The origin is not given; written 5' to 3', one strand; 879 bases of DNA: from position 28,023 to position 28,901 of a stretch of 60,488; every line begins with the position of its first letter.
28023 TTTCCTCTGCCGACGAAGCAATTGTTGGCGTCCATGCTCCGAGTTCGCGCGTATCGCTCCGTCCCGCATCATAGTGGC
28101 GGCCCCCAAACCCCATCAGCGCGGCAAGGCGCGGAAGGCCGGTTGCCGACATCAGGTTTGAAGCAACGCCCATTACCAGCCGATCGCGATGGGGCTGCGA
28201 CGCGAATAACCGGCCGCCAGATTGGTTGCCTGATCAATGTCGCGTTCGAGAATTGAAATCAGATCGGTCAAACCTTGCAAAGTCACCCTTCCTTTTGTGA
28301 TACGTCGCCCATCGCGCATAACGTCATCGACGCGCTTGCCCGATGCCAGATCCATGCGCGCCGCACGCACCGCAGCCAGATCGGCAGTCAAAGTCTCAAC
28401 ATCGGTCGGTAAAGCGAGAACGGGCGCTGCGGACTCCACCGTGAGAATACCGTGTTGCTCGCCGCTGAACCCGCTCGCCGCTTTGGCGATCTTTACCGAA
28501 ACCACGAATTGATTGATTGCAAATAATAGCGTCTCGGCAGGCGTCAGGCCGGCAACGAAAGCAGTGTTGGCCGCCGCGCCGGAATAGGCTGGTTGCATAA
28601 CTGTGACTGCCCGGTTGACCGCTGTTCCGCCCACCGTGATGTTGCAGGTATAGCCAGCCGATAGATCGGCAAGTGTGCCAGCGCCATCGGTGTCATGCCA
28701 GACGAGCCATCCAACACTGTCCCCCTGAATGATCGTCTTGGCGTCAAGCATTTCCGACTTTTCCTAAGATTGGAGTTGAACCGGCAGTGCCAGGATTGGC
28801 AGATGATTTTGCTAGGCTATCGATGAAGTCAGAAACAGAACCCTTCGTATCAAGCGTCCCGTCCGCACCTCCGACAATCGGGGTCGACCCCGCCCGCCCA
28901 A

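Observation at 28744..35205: Eight-gene, ~6.5-kb accessory block inserted between terminase and gpW/portal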

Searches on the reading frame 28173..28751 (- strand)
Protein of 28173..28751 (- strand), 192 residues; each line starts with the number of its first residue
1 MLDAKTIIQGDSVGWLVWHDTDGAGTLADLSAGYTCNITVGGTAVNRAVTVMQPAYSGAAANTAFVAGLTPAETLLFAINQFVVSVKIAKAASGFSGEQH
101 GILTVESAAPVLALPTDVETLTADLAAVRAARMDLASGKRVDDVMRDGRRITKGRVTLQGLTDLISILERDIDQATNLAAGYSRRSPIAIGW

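Call 4: search_protein_families(library=pfam, proteins=[window:28173-28751:-], max_evalue=0.01)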
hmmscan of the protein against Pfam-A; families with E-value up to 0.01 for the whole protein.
window:28173-28751:- (192 aa): 1 family
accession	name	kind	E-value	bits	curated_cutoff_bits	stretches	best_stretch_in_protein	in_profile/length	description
PF02831.20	gpW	-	1.1e-06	28.7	22.5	1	122-174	3-55/66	gpW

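Call 5: search_protein_families(library=phrogs, proteins=[window:28173-28751:-], max_evalue=0.01)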
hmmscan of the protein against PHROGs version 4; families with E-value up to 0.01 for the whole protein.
window:28173-28751:- (192 aa): 1 family
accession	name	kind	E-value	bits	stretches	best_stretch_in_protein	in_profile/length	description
phrog_75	-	connector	1.3e-09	38.9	1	119-188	5-69/73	head-tail adaptor Ad1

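Call 44: search_solved_structures(query=window:28173-28751:-, max_evalue=10, show_alignments=2)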
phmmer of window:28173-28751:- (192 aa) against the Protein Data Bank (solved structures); distinct sequences matched with E-value up to 10: 10.
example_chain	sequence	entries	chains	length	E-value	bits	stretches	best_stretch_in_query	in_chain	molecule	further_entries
1hyw_A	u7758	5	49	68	0.00014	25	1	122-170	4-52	HEAD-TO-TAIL JOINING PROTEIN W | Head completion protein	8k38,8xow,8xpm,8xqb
2l6q_A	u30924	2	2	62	0.00023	24.3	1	123-169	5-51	Head-to-tail joining protein W (GpW) from bacteriophage origin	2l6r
6ne2_B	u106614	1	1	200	0.18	14.9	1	27-107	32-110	Designed repeat protein binder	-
6ne4_B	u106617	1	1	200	0.2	14.8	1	27-103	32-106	Designed repeat binding protein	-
4v4r_AY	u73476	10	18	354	0.2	14.8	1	60-124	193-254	Peptide chain release factor 1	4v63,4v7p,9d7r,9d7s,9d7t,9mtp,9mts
9mtq_1w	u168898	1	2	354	0.26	14.4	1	60-124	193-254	Peptide chain release factor 1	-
9mtr_1w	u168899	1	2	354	0.34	14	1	60-124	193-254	Peptide chain release factor 1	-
7cok_A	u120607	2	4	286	0.52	13.4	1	14-96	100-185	5-ketofructose reductase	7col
9gek_A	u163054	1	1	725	0.75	12.9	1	104-169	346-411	Maltose/maltodextrin-binding periplasmic protein,FAST kinase domain-containing protein 4,F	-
6gvl_A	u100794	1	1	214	0.89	12.6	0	53-107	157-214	Integrin beta-4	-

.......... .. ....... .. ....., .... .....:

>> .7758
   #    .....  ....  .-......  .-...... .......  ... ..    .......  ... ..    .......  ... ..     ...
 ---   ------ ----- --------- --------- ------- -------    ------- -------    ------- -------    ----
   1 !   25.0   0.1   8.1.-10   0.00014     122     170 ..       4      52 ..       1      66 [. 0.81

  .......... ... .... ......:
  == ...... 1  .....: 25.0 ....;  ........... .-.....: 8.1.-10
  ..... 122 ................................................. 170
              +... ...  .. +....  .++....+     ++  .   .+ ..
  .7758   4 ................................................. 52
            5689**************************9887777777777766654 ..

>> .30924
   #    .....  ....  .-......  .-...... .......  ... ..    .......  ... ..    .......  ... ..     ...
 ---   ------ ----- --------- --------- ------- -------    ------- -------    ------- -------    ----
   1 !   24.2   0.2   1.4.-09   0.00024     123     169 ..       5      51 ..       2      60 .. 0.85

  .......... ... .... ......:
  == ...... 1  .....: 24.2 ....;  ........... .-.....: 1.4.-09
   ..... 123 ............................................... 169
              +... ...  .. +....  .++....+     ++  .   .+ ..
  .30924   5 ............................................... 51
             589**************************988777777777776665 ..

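Call 53: find_homologous_proteins(query=window:28173-28751:-, max_evalue=0.001)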
Query window:28173-28751:- (192 aa): 10 proteins with E <= 0.001 among 1141 candidates.
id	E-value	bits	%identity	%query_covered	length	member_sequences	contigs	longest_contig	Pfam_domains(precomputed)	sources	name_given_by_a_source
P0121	2.2e-116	404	100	100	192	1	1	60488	PF02831.21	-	-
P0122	6.3e-65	236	61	100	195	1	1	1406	-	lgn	-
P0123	1.2e-62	229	60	99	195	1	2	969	-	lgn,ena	-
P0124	4.2e-61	224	58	97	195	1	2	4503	-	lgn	-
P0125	3.6e-60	221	58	99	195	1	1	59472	-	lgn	-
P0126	1.6e-58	215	56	100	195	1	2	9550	-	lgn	-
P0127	3.7e-54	201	53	99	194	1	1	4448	-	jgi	jgi:hypothetical protein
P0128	5.7e-48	181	52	100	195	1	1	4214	-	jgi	jgi:hypothetical protein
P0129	3.5e-33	133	43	96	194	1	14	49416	-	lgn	-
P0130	6.3e-29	119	39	100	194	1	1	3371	-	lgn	-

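Call 54: find_encoding_contigs(protein=P0125, flank=10000, max_places=2)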
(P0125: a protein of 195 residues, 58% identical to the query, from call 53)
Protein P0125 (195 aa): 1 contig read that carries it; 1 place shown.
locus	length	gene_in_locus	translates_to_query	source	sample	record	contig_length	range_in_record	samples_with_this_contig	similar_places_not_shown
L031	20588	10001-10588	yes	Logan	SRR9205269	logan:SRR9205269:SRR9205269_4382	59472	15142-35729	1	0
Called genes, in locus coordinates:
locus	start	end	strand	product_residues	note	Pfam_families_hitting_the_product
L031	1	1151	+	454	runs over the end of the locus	PF01555:N6_N4_Mtase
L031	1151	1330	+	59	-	-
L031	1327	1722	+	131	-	-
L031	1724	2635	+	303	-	PF07120:DUF1376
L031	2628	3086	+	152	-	-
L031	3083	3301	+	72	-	-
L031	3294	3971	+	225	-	-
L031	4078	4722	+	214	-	-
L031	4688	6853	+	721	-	PF05876:GpA_ATPase, PF20454:GpA_nuclease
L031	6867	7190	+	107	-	-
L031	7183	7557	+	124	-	-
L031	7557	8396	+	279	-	-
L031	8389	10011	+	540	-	-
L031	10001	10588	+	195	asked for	-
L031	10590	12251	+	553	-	PF05136:Phage_portal_2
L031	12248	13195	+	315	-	PF01343:Peptidase_S49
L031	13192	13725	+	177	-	-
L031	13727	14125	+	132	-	PF02924:HDPD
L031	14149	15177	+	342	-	PF03864:Phage_cap_E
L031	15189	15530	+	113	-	-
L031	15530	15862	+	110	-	PF05354:Phage_attach (weak)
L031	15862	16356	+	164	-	-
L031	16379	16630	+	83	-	-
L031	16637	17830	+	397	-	-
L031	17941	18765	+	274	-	-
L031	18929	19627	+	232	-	-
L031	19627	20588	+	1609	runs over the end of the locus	PF06791:TMP_2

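Call 55: find_encoding_contigs(protein=P0129, flank=10000, max_places=2)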
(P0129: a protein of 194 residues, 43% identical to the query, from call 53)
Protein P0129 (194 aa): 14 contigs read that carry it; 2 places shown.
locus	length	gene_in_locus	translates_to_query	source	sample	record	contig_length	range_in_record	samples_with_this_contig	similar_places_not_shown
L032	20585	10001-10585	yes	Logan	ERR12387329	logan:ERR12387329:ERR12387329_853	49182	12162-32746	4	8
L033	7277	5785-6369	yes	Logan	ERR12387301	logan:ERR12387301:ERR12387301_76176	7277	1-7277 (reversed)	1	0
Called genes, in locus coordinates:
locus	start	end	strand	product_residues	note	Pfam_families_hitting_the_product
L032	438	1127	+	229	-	-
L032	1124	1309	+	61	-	-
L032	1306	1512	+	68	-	-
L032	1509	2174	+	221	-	-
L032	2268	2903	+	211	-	-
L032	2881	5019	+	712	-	PF05876:GpA_ATPase, PF20454:GpA_nuclease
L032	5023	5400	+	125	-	-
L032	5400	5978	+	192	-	-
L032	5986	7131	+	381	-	-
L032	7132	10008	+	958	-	-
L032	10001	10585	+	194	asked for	-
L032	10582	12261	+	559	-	PF05136:Phage_portal_2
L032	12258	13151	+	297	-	PF25145:NfeD1b_N (weak), PF01343:Peptidase_S49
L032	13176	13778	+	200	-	-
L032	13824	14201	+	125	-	PF02924:HDPD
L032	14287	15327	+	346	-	PF03864:Phage_cap_E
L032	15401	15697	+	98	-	-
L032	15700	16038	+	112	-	PF05354:Phage_attach (weak)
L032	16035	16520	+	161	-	-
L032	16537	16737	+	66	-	-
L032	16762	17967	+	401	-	-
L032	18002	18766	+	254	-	-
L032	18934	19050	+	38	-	-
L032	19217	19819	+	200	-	-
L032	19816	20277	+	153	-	-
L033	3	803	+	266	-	?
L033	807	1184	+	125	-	-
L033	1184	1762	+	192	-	-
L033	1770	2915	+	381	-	-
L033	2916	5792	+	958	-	-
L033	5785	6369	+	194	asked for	-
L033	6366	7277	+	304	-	?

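Call 62: predict_structure(alignment_id=A2)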
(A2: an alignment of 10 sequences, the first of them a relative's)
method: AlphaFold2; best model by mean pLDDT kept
length: 192 residues; sequences in the alignment: 10
mean_pLDDT: 69.3   pTM: 0.41
mean pLDDT of the five models: 69.3, 65.4, 61.2, 57.9, 52.9
residues with pLDDT >= 90: 21; 70-90: 99; 50-70: 29; < 50: 43
segments of 3 or more residues with pLDDT < 50: 1-12, 93-113, 183-192
pLDDT, mean of each block of 10 residues (from residue 1): 34 64 67 80 80 81 81 65 69 42 37 64 91 89 80 84 92 80 43 38
secondary structure, 60 per line:
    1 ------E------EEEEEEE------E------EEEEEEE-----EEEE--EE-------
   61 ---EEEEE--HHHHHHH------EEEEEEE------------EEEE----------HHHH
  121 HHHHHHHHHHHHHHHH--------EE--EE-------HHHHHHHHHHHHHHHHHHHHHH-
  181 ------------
elements in order: E14-20 E34-40 E46-49 E64-68 H71-77 E84-90 E103-106 H117-136 H158-179

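Call 64: search_protein_families(library=pfam, alignment_id=A2, max_evalue=10)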
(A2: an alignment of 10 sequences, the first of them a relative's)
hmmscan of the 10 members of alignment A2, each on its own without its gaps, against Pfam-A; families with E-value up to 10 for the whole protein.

A. member 1, P0121 (192 aa): 1 family
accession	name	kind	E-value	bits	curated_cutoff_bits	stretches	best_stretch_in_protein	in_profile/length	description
PF02831.20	gpW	-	1.1e-06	28.7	22.5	1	122-174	3-55/66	gpW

B. families by the number of members that match (of 10 scanned): 6 families
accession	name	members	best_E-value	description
PF02831.20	gpW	7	1.1e-06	gpW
PF16967.11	TcfC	3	0.062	E-set like domain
PF07981.16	Plasmod_MYXSPDY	1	0.027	Plasmodium repeat_MYXSPDY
PF04027.18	DUF371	1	0.16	Domain of unknown function (DUF371)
PF11450.13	DUF3008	1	0.21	Protein of unknwon function (DUF3008)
PF02444.21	HEV_ORF1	1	0.86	Hepatitis E virus ORF-2 (Putative capsid protein)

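Call 65: fold_search(model_id=the predicted structure, library=pdb)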
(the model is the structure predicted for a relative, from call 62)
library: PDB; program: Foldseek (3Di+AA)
matches with E <= 10: 522; with E <= 0.001: 0
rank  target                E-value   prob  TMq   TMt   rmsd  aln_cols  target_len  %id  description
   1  8gtd_M                1.1e-02  0.35  0.20  0.22  19.8       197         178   14  Cryo-EM model of the marine siphophage vB_DshS-R4C portal-adaptor complex (released 2023-07-12)
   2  8xow_W                1.2e-02  0.99  0.18  0.48  10.0        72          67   32  Mature virion portal of bacteriophage lambda (released 2024-04-10)
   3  8k38_M                1.4e-02  0.98  0.17  0.48  10.2        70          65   33  The structure of bacteriophage lambda portal-adaptor (released 2023-11-15)
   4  2l6q_MODEL_1_A        9.3e-02  0.63  0.17  0.37   5.3        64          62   34  New high resolution NMR structure of gpW (W protein of bacteriophage lambda) at neutral pH (released 2011-11-16)
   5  8vhx_A                1.1e-01  0.96  0.24  0.52   8.6        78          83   19  Cryo-EM of neck of bacteriophage Chi (released 2024-10-02)
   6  1krh_A                2.9e-01  0.14  0.19  0.13  11.5       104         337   19  X-ray Structure of Benzoate Dioxygenase Reductase (released 2002-05-15)
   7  3ww0_B                3.3e-01  0.08  0.18  0.19  16.8       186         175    8  Crystal structure of F97A mutant, a new nuclear transport receptor of Hsp70 (released 2015-03-25)
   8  7y38_A                4.3e-01  0.06  0.15  0.08  19.9       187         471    8  Molecular architecture of the chikungunya virus replication complex (released 2022-12-14)
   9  3kdr_C                5.2e-01  0.03  0.13  0.09  21.5       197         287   14  The Crystal Structure of a HK97 Family Phage Portal Protein from Corynebacterium diphtheriae to 2.9A (released 2009-12-29)
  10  1wfj_MODEL_1_A        7.1e-01  0.11  0.19  0.24   8.2        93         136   13  C2 domain-containing protein from putative elicitor-responsive gene (released 2004-11-26)
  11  9ei8_A                7.6e-01  0.02  0.11  0.08  12.8       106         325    8  Cryo-EM structure of 5E10 Fab in complex with H3 influenza Singapore 2016 HA trimer (released 2025-08-06)
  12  1l8d_A                8.1e-01  0.33  0.19  0.29   5.9        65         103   17  Rad50 coiled-coil Zn hook (released 2002-08-28)
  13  6bty_B                8.1e-01  0.12  0.21  0.27   7.7       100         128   14  Crystal structure of the PI3KC2alpha C2 domain in space group P41212 (released 2018-10-17)
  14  5tr9_A                8.6e-01  0.07  0.19  0.16  11.4       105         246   16  Crystal Structure of a ferredoxin NADP+ reductase from Neisseria gonorrhoeae with bound FAD (released 2016-11-09)
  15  7y38_G                8.6e-01  0.04  0.14  0.07  18.8       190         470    9  Molecular architecture of the chikungunya virus replication complex (released 2022-12-14)
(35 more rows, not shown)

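Call 66: search_protein_families(library=pfam, proteins=[L031:7557-8396:+, L032:5986-7131:+, L031:6867-7190:+, L032:5023-5400:+, L031:7183-7557:+, L032:5400-5978:+, L032:7132-10008:+], max_evalue=0.1)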
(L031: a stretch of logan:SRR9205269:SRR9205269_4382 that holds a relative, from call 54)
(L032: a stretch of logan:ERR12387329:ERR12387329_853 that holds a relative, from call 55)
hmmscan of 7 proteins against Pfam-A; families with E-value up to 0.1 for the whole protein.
L031:7557-8396:+ (279 aa): 0 families

L032:5986-7131:+ (381 aa): 0 families

L031:6867-7190:+ (107 aa): 0 families

L032:5023-5400:+ (125 aa): 1 family
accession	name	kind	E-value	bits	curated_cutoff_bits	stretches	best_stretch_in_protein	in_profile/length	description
PF11170.13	DUF2957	-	0.023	14.2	25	1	4-107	69-163/344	Protein of unknown function (DUF2957)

L031:7183-7557:+ (124 aa): 0 families

L032:5400-5978:+ (192 aa): 0 families

L032:7132-10008:+ (958 aa): 1 family
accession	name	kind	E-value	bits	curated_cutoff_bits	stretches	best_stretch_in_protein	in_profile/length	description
PF13229.12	Beta_helix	-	0.014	15.5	25.9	0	511-633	2-124/158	Right handed beta helix region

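Call 68: find_encoding_contigs(protein=P0126, flank=10000, max_places=2)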
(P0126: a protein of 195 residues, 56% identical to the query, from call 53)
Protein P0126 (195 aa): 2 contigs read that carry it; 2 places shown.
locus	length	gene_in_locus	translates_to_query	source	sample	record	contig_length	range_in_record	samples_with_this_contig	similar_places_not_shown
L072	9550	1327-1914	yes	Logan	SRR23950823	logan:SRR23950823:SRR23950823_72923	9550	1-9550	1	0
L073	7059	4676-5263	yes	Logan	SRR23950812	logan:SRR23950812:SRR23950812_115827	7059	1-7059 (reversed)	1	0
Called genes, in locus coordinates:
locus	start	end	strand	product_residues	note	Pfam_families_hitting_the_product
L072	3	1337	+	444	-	?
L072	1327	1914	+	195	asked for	-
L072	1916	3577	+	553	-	PF05136:Phage_portal_2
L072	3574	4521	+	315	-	PF01343:Peptidase_S49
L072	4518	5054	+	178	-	-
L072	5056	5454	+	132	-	PF02924:HDPD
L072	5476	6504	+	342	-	PF03864:Phage_cap_E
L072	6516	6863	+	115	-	-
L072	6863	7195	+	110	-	PF05354:Phage_attach (weak)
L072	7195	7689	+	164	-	-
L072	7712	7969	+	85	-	-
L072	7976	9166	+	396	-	-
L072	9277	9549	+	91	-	?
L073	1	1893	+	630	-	?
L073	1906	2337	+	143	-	PF23140:Gp80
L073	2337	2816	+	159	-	-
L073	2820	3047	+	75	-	-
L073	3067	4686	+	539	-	-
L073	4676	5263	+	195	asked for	-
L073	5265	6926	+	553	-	PF05136:Phage_portal_2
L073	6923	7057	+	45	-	?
